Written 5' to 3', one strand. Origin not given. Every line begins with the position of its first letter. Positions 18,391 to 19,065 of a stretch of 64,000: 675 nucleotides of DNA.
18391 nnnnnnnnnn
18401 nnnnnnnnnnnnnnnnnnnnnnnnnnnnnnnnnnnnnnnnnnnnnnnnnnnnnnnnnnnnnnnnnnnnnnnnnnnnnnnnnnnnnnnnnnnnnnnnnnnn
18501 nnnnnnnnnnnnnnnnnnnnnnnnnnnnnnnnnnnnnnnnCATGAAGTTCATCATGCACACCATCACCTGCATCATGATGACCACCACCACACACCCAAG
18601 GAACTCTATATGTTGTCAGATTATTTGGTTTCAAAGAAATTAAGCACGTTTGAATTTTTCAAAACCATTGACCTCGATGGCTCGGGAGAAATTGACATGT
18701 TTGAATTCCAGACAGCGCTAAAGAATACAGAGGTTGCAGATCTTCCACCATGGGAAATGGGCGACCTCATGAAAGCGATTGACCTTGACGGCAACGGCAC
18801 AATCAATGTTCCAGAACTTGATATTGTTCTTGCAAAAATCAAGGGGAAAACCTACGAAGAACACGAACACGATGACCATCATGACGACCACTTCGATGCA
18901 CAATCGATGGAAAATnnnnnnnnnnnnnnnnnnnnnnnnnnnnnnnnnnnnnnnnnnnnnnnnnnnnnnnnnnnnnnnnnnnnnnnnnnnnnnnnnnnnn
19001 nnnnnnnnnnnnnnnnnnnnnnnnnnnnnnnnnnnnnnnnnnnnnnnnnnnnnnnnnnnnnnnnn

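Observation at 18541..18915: Pair of canonical EF-hands flanked by His-rich runs inserted into NuoL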

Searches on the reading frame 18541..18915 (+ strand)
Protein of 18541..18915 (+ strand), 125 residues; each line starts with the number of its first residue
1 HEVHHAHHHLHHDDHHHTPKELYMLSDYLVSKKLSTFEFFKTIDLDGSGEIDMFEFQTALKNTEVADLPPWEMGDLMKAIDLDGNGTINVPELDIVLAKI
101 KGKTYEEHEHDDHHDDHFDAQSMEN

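Call 3: search_protein_families(library=pfam, proteins=[window:18541-18915:+], max_evalue=1)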
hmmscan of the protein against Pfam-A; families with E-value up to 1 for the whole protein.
window:18541-18915:+ (125 aa): 7 families
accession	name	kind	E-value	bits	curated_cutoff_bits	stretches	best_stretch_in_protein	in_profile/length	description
PF13499.12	EF-hand_7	-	1.3e-11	45.1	30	3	38-92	6-61/67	EF-hand domain pair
PF13202.12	EF-hand_5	-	4.3e-11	42.2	25.9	2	39-58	4-23/25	EF hand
PF00036.39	EF-hand_1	-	7.1e-11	41.3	25.4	2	38-62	4-28/29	EF hand domain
PF13405.12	EF-hand_6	-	1e-08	34.6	25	2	38-61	4-27/30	EF-hand domain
PF13833.12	EF-hand_8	-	2.9e-06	27.3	28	2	51-90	5-44/54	EF-hand domain pair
PF00404.24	Dockerin_1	-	0.015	15.9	22.9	0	77-96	33-52/57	Dockerin type I domain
PF10591.15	SPARC_Ca_bdg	-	0.045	14.5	22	1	12-58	66-112/113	Secreted protein acidic and rich in cysteine Ca binding region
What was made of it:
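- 18592..18861 (+): EF-hand pair module (aa 435-524): a leader helix followed by two helix-loop-helix units. Pfam EF-hand_7 scores 45.1 bits (call 3).
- On Dockerin type I: 15.9 bits against a cut-off of 22.9 (call 3).
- Checked: On the excised 125 aa, EF-hand_7 scores 45.1 bits (cut-off 30) and EF-hand_1 41.3 bits (cut-off 25.4) (call 3).
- Pfam Dockerin_1 scores below its threshold (15.9 against 22.9, call 3).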

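Call 19: search_protein_representatives(protein=window:18541-18915:+)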
Query: 125 residues. Proteins with E-value up to 0.001 (for the whole library): 2901; up to 1e-10: 258; up to 1e-30: 5. The best 150 are listed.
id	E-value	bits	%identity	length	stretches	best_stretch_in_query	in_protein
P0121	4.6e-42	159.3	29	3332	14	31-93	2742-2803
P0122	1.1e-38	148.3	34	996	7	36-94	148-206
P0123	9.0e-33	129.2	29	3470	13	40-94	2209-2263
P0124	1.4e-32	128.6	36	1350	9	37-93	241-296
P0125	1.5e-31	125.3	29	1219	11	26-101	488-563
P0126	2.3e-30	121.4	31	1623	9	27-100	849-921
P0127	1.2e-28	115.8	62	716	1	15-105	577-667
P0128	7.3e-28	113.3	34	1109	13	36-92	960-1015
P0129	8.9e-28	113.1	31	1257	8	25-99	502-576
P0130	1.9e-27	112.0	60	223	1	19-109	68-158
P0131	7.7e-27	110.0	58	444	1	17-104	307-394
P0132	1.0e-26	109.6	64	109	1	24-104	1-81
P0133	2.3e-26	108.5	35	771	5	38-102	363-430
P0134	2.0e-25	105.5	56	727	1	12-102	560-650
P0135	3.2e-25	104.8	53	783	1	4-116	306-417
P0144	1.9e-23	99.0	52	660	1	13-107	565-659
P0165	6.9e-19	84.3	42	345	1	20-121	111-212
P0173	3.5e-18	82.0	45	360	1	20-116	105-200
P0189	6.3e-17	78.0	45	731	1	10-104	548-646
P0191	7.4e-17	77.8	51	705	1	20-101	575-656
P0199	3.2e-16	75.7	46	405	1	20-103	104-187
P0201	5.5e-16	74.9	42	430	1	15-103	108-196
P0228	1.5e-14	70.3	42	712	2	23-99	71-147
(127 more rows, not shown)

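Call 20: search_protein_families(library=pfam, proteins=[P0127, P0134, P0144, P0189, P0191, P0131, P0135, P0165, P0173, P0228], max_evalue=0.001)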
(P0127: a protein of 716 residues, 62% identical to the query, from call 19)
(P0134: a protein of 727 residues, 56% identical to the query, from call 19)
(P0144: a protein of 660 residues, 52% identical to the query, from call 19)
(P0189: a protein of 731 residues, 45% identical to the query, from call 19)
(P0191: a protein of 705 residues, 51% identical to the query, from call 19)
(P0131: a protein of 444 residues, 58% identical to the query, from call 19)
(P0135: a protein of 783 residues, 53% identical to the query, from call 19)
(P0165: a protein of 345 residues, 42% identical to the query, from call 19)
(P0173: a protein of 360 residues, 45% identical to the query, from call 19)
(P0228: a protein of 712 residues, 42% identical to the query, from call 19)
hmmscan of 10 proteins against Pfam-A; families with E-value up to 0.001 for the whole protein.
P0127 (716 aa): 7 families
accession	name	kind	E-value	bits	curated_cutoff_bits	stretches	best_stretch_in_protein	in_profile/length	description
PF02037.33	SAP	-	8.1e-09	35.3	23.9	1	682-715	1-34/37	SAP domain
PF13499.12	EF-hand_7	-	5e-08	33.6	30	1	596-655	2-62/67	EF-hand domain pair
PF13405.12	EF-hand_6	-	2.9e-07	30.1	25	0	598-623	2-27/30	EF-hand domain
PF00036.39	EF-hand_1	-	4.7e-07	29.3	25.4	0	600-624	4-28/29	EF hand domain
PF13202.12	EF-hand_5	-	5.1e-06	26.2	25.9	0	601-620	4-23/25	EF hand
PF13833.12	EF-hand_8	-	0.00022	21.4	28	0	611-653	3-45/54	EF-hand domain pair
PF18953.6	SAP_new25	-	0.00032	20.7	26.3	1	688-715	10-37/51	SAP domain-containing new25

P0134 (727 aa): 5 families
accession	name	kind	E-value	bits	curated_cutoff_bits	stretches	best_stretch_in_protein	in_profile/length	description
PF00036.39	EF-hand_1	-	1.2e-06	28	25.4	0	585-610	3-28/29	EF hand domain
PF13202.12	EF-hand_5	-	3.8e-06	26.6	25.9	0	587-606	4-23/25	EF hand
PF02037.33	SAP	-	6.5e-06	26.1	23.9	1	694-726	2-34/37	SAP domain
PF13405.12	EF-hand_6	-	7.2e-06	25.7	25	0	586-610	4-28/30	EF-hand domain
PF13499.12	EF-hand_7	-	2.4e-05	25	30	1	584-641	4-62/67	EF-hand domain pair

P0144 (660 aa): 5 families
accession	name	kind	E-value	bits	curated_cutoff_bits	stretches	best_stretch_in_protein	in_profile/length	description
PF13499.12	EF-hand_7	-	7e-08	33.2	30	1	586-644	2-61/67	EF-hand domain pair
PF13202.12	EF-hand_5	-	9e-08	31.7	25.9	0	591-610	4-23/25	EF hand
PF13405.12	EF-hand_6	-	3.8e-07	29.7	25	1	590-613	4-27/30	EF-hand domain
PF00036.39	EF-hand_1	-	6.3e-07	28.9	25.4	0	590-613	4-27/29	EF hand domain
PF13833.12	EF-hand_8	-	0.00012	22.2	28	0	583-608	22-47/54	EF-hand domain pair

P0189 (731 aa): 7 families
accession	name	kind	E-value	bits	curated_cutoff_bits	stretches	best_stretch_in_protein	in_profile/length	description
PF02037.33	SAP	-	1.3e-09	37.9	23.9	1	698-731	2-35/37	SAP domain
PF13405.12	EF-hand_6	-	7.5e-05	22.6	25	0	580-603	4-27/30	EF-hand domain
PF18953.6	SAP_new25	-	0.00014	21.9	26.3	1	703-729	10-36/51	SAP domain-containing new25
PF13499.12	EF-hand_7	-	0.00032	21.4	30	1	581-635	7-62/67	EF-hand domain pair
PF13202.12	EF-hand_5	-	0.00037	20.3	25.9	0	621-635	7-21/25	EF hand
PF00036.39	EF-hand_1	-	0.00037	20.3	25.4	0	615-635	2-22/29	EF hand domain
PF07498.18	Rho_N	-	0.00044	20.6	24.9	1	697-731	1-37/43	Rho termination factor, N-terminal domain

P0191 (705 aa): 6 families
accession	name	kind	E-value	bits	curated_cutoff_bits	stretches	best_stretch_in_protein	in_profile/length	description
PF02037.33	SAP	-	1.2e-09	38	23.9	1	671-704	1-34/37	SAP domain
PF13202.12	EF-hand_5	-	9.1e-09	34.8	25.9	0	593-613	3-23/25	EF hand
PF00036.39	EF-hand_1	-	9.7e-08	31.5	25.4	0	593-617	4-28/29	EF hand domain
PF13405.12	EF-hand_6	-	2.2e-05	24.2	25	0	593-616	4-27/30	EF-hand domain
PF13499.12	EF-hand_7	-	8.1e-05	23.3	30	1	593-649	6-63/67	EF-hand domain pair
PF18953.6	SAP_new25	-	0.00067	19.7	26.3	0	677-702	10-35/51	SAP domain-containing new25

P0131 (444 aa): 6 families
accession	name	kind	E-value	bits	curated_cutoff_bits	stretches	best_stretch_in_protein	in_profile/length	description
PF13499.12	EF-hand_7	-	1e-09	39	30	1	325-383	3-62/67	EF-hand domain pair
PF00036.39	EF-hand_1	-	4.8e-08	32.5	25.4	0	328-352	4-28/29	EF hand domain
PF13405.12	EF-hand_6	-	2e-07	30.6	25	1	326-351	2-27/30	EF-hand domain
PF13202.12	EF-hand_5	-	7.9e-06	25.6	25.9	0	329-348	4-23/25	EF hand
PF13833.12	EF-hand_8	-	1.3e-05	25.3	28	1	338-381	2-45/54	EF-hand domain pair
PF02037.33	SAP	-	1.3e-05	25.1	23.9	1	411-439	2-30/37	SAP domain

P0135 (783 aa): 5 families
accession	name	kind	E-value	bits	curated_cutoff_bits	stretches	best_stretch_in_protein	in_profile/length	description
PF01496.24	V_ATPase_I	-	7.7e-30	104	30.7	3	676-772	715-813/815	V-type ATPase 116kDa subunit family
PF13499.12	EF-hand_7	-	2.1e-06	28.4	30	1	339-396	3-61/67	EF-hand domain pair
PF00036.39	EF-hand_1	-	2.3e-06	27.2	25.4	0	341-366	3-28/29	EF hand domain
PF13202.12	EF-hand_5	-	6e-06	25.9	25.9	0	381-397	5-21/25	EF hand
PF13405.12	EF-hand_6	-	0.00023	21.1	25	0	342-366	4-28/30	EF-hand domain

P0165 (345 aa): 5 families
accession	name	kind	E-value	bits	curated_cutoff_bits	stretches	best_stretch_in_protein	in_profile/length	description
PF13202.12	EF-hand_5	-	4.2e-09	35.9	25.9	0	170-184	7-21/25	EF hand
PF13499.12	EF-hand_7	-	3.5e-07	30.9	30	1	128-183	5-61/67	EF-hand domain pair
PF00036.39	EF-hand_1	-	4.4e-07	29.4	25.4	0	129-153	4-28/29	EF hand domain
PF13405.12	EF-hand_6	-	1.2e-06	28.2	25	0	129-152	4-27/30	EF-hand domain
PF11731.14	Cdd1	-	0.00042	20.9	25.5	1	275-309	3-37/86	Pathogenicity locus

P0173 (360 aa): 5 families
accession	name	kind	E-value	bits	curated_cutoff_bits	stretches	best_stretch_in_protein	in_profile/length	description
PF13499.12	EF-hand_7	-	3.5e-10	40.5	30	1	124-177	7-61/67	EF-hand domain pair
PF00036.39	EF-hand_1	-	4.6e-10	38.8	25.4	1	157-184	1-28/29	EF hand domain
PF13405.12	EF-hand_6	-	5.8e-09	35.4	25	0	123-147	4-28/30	EF-hand domain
PF13202.12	EF-hand_5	-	4e-08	32.8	25.9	0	163-180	6-23/25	EF hand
PF13833.12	EF-hand_8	-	0.00054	20.1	28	0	133-176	2-45/54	EF-hand domain pair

P0228 (712 aa): 9 families
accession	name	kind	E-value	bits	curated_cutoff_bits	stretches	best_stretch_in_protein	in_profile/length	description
PF00036.39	EF-hand_1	-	5.1e-19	66.8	25.4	1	84-109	2-27/29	EF hand domain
PF13405.12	EF-hand_6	-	4.7e-16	57.4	25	1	86-110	4-28/30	EF-hand domain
PF13499.12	EF-hand_7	-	3.2e-15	56.7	30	2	85-141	5-62/67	EF-hand domain pair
PF13833.12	EF-hand_8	-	8.4e-11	41.9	28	1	96-138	2-44/54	EF-hand domain pair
PF13202.12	EF-hand_5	-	6.2e-09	35.4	25.9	1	86-106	3-23/25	EF hand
PF12773.13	DZR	-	1.9e-07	31.6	27.3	1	11-61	1-45/45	Double zinc ribbon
PF10571.15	UPF0547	-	0.00012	22.6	29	0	10-33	2-25/26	Uncharacterised protein family UPF0547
PF18912.6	DZR_2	-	0.00053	20.2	27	0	5-46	18-55/56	Double zinc ribbon domain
PF13240.11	Zn_Ribbon_1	-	0.00061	19.9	25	0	11-29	2-20/23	zinc-ribbon domain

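Call 26: list_cluster_members(proteins=[P0135, P0127, P0134, P0165, P0173, P0130, P0131, P0189, P0191, P0144])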
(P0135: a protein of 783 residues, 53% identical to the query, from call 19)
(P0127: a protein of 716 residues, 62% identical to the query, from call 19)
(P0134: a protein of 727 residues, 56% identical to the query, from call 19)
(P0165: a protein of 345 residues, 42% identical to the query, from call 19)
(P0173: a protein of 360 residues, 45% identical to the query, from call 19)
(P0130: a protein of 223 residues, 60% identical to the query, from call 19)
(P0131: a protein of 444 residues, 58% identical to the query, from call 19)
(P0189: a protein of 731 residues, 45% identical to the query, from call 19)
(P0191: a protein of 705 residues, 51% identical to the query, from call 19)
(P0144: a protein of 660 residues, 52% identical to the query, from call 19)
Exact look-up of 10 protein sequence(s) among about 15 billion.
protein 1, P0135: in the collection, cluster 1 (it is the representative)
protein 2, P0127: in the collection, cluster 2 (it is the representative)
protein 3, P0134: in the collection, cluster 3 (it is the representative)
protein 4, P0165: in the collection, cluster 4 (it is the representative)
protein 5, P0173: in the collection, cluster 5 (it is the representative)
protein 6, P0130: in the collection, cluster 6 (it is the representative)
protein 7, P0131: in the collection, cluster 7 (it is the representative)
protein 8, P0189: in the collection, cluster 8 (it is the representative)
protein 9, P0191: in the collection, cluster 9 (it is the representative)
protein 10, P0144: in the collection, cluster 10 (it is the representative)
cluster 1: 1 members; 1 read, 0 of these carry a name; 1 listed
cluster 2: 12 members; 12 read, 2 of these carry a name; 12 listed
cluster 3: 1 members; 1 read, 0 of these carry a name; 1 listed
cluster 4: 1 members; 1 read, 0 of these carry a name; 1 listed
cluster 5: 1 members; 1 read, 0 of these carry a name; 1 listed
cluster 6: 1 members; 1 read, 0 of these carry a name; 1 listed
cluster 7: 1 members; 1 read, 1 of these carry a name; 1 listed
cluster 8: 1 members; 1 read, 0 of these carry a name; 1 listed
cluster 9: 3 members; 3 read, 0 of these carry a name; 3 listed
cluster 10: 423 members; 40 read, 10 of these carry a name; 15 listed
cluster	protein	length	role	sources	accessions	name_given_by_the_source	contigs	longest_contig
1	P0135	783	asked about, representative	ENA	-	-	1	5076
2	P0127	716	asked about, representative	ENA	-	-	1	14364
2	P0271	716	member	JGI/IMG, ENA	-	hypothetical protein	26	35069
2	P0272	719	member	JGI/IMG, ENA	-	hypothetical protein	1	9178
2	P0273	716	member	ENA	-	-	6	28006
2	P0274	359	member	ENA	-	-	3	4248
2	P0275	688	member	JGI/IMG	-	-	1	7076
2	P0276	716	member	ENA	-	-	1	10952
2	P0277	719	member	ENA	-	-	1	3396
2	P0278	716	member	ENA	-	-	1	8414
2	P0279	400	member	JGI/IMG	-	-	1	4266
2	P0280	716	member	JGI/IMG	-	-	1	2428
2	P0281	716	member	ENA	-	-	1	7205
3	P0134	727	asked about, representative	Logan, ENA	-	-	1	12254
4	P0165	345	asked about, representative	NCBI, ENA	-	-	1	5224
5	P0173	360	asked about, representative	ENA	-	-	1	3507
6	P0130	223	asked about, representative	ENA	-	-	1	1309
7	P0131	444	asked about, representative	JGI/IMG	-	Ca2+-binding EF-hand superfamily protein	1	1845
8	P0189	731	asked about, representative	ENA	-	-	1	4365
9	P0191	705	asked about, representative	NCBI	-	-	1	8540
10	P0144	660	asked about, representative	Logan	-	-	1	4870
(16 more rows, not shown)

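Call 27: find_homologous_proteins(query=P0135, max_evalue=1e-20)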
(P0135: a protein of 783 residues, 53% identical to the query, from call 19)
Query P0135 (783 aa): 544 proteins with E <= 1e-20 among 8000 candidates; the best 120 are listed.
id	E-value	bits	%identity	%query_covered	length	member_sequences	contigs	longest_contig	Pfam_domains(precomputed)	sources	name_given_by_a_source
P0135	0.0e+0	1775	100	100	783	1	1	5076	PF01496.25,PF13499.13,PF13202.13,PF00036.39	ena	-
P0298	0.0e+0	1773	100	100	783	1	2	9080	PF01496.25,PF13499.13,PF13202.13,PF00036.39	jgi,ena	-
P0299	0.0e+0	1771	100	100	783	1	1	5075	PF01496.25,PF13499.13,PF13202.13,PF00036.39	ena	-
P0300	0.0e+0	1771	100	100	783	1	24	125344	PF01496.25,PF13499.13,PF13202.13,PF00036.39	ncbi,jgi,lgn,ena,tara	tara:strand:- start:60 stop:2411 length:2352 start_codon:yes stop_codon:yes gene_type:complete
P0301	0.0e+0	1770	100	100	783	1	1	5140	PF01496.25,PF13499.13,PF13202.13,PF00036.39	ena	-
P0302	0.0e+0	1769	100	100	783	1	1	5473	PF01496.25,PF13499.13,PF13202.13,PF00036.39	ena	-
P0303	0.0e+0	1769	100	100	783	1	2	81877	PF01496.25,PF13499.13,PF13202.13,PF00036.39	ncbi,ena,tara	tara:strand:+ start:443 stop:2794 length:2352 start_codon:yes stop_codon:yes gene_type:complete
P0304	0.0e+0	1769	100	100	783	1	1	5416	PF01496.25,PF13499.13,PF13202.13,PF00036.39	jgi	-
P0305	0.0e+0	1769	100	100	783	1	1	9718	PF01496.25,PF13499.13,PF13202.13,PF00036.39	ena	-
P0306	0.0e+0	1769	100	100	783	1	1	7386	PF01496.25,PF13499.13,PF13202.13,PF00036.39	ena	-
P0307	0.0e+0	1768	100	100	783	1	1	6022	PF01496.25,PF13499.13,PF13202.13,PF00036.39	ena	-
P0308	0.0e+0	1768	100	100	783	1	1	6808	PF01496.25,PF13499.13,PF13202.13,PF00036.39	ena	-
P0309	0.0e+0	1768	100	100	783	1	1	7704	PF01496.25,PF13499.13,PF13202.13,PF00036.39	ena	-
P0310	0.0e+0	1767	99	100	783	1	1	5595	PF01496.25,PF13499.13,PF13202.13,PF00036.39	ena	-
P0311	0.0e+0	1766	99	100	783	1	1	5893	PF01496.25,PF13499.13,PF13202.13,PF00036.39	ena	-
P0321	0.0e+0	1662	93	100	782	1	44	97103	PF01496.25,PF13202.13,PF00036.39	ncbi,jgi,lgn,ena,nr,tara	ncbi:MAG TPA: hypothetical protein D7I06_05255 [Candidatus Poseidoniales archaeon]|nr:MAG TPA: hypot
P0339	0.0e+0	1657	92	100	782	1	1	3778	PF01496.25,PF00036.39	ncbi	-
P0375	0.0e+0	1360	74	100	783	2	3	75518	PF01496.25,PF13499.13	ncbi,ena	-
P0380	0.0e+0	1267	69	100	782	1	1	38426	PF01496.25,PF13499.13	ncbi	-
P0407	0.0e+0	1224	67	99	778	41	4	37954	PF13405.13,PF01496.25,PF13499.13,PF00036.39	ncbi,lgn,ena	-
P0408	0.0e+0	1221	67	99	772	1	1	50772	PF13405.13,PF01496.25,PF13499.13,PF13202.13,PF00036.39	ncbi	-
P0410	0.0e+0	1130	61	100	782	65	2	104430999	PF13405.13,PF01496.25,PF13499.13,PF13202.13,PF00036.39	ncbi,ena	-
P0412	0.0e+0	1115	61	100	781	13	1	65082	PF13405.13,PF01496.25,PF13499.13,PF13202.13,PF00036.39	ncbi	-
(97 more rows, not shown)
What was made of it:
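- All 120 best subunit-I homologues, down to 61% identity, carry EF-hand Pfam hits (call 27).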

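Call 52: list_cluster_members(proteins=[P0300, P0303, P0339, P0375, P0380, P0407, P0408, P0410, P0412, P0321])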
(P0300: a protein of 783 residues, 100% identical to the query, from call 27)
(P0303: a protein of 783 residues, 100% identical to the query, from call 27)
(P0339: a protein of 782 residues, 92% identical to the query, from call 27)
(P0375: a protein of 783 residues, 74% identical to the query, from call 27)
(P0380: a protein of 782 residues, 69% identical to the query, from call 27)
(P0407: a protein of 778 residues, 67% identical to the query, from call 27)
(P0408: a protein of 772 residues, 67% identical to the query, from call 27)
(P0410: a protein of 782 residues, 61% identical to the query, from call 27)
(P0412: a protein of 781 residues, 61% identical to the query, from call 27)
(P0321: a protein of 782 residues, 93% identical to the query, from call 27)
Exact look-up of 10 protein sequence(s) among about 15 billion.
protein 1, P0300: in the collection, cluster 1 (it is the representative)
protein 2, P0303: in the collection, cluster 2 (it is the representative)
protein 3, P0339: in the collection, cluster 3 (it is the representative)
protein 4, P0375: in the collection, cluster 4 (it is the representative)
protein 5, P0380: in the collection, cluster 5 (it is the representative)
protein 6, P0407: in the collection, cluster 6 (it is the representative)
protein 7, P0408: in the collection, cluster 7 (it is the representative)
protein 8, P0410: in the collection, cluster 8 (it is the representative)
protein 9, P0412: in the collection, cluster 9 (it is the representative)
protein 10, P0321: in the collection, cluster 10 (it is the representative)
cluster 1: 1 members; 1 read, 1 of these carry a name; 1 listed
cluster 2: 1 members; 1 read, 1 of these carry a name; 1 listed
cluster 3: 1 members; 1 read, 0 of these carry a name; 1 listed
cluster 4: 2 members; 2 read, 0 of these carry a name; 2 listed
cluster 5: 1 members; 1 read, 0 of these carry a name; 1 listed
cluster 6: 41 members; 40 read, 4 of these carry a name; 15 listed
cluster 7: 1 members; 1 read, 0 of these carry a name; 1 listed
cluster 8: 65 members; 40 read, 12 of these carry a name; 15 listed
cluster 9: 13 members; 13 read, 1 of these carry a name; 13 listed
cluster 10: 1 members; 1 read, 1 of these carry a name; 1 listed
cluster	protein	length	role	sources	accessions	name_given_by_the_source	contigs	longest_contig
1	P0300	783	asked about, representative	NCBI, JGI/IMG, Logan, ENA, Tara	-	strand:- start:60 stop:2411 length:2352 start_codon:yes stop_codon:yes gene_type:complete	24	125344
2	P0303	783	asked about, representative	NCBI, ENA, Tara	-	strand:+ start:443 stop:2794 length:2352 start_codon:yes stop_codon:yes gene_type:complete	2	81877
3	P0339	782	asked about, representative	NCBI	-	-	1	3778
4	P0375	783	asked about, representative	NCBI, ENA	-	-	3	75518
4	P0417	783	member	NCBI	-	-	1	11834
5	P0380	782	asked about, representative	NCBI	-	-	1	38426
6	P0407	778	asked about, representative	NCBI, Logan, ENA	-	-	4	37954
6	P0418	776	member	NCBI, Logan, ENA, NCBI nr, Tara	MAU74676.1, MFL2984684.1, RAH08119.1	MAG: V-type ATPase 116kDa subunit family protein [Candidatus Poseidoniaceae archaeon] | hypothetical protein [Euryarchaeota archaeon] | strand:- start:28211 stop:30541 length:2331 start_codon:yes stop_codon:yes ...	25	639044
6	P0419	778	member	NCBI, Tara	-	strand:- start:862 stop:3198 length:2337 start_codon:yes stop_codon:yes gene_type:complete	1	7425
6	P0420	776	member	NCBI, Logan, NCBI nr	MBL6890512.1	MAG: hypothetical protein ISR22_00490 [Candidatus Poseidoniaceae archaeon] | hypothetical protein [Candidatus Poseidoniaceae archaeon]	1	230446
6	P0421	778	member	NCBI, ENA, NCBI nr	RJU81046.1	MAG: hypothetical protein DWB99_07995 [Candidatus Poseidoniales archaeon]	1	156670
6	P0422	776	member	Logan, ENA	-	-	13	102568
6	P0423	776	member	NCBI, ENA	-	-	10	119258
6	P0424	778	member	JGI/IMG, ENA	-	-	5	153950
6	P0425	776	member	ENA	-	-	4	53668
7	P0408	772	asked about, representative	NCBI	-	-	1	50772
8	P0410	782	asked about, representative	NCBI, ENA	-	-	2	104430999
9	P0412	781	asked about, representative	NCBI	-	-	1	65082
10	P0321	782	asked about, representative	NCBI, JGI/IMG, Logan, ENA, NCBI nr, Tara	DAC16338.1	MAG TPA: hypothetical protein D7I06_05255 [Candidatus Poseidoniales archaeon] | strand:+ start:1918 stop:4266 length:2349 start_codon:yes stop_codon:yes ...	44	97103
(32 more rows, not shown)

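Call 53: predict_structure(alignment_id=A2)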
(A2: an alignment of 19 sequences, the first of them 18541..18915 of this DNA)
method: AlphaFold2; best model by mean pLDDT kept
length: 125 residues; sequences in the alignment: 19
mean_pLDDT: 71.6   pTM: 0.58
mean pLDDT of the five models: 71.6, 69.5, 68.5, 66.8, 65.5
residues with pLDDT >= 90: 0; 70-90: 78; 50-70: 18; < 50: 29
segments of 3 or more residues with pLDDT < 50: 1-8, 10-15, 108-117, 121-125
pLDDT, mean of each block of 10 residues (from residue 1): 48 57 87 86 76 85 74 85 86 86 57 46 45
secondary structure, 60 per line:
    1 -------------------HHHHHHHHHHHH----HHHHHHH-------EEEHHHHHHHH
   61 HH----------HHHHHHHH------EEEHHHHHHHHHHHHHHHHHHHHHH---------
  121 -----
elements in order: H20-31 H36-42 E50-52 H53-62 H73-80 E87-89 H90-111
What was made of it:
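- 18541..18591 (+): N-terminal His/Asp-rich tether, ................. (11 His in 17 aa). Predicted disordered, pLDDT below 50 (call 53).
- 18592..18861 (+): The AF2 module model has core pLDDT 74-87, with helices at 20-31, 36-42, 53-62, 73-80 and 90-111 and paired strands at 50-52 and 87-89 (call 53).
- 18862..18897 (+): C-terminal His/Asp-rich tether, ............. Predicted disordered (call 53).
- On EF-hand: The AF2 module model has core pLDDT 74-87, with H36-42/E50-52/H53-62 and H73-80/E87-89/H90-111 (call 53).
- On Calmodulin-like Ca2+ sensor (as opposed to a buffer or structural site): Only a single static model is available (call 53).
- The module sits on disordered tethers rather than packed in a rigid context (call 53).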
